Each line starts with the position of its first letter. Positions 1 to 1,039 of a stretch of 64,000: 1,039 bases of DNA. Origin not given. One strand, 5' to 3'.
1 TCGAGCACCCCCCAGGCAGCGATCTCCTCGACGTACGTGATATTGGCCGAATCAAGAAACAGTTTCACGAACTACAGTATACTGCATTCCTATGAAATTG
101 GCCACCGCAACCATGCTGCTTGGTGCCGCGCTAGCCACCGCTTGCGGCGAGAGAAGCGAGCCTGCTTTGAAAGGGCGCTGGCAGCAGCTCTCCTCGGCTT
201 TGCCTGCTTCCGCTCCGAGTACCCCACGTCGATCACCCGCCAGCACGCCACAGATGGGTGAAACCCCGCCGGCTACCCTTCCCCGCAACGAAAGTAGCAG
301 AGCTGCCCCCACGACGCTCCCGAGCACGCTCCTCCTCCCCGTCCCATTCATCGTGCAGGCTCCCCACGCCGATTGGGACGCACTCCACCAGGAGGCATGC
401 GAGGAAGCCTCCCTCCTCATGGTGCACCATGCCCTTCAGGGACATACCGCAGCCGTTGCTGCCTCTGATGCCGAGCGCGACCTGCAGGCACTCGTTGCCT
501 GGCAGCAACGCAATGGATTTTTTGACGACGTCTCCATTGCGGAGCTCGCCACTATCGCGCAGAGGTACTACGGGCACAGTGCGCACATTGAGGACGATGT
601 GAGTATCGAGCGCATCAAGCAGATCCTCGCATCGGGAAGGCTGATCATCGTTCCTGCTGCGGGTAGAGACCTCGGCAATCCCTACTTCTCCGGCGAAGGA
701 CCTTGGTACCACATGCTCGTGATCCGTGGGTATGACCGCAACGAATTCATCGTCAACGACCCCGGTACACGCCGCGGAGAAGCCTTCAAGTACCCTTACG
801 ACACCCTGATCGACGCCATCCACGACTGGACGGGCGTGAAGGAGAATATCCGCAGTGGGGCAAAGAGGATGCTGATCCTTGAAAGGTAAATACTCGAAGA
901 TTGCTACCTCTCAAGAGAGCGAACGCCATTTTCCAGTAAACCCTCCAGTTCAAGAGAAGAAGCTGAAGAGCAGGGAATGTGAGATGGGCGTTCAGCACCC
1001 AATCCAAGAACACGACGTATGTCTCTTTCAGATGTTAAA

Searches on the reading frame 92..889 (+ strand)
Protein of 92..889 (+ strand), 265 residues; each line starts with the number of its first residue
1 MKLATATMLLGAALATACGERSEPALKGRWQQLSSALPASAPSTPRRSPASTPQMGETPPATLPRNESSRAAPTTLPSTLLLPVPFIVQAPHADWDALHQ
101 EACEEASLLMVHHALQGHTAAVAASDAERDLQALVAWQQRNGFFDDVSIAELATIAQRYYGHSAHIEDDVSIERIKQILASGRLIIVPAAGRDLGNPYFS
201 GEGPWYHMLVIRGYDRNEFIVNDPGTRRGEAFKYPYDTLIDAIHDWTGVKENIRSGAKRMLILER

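Call 5: search_protein_families(library=pfam, proteins=[window:92-889:+])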
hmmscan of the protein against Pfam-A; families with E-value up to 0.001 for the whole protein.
window:92-889:+ (265 aa): 1 family
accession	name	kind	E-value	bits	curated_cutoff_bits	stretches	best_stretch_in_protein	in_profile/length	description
PF13529.12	Peptidase_C39_2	-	2e-09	38.6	24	1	82-224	1-142/143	Peptidase_C39 like family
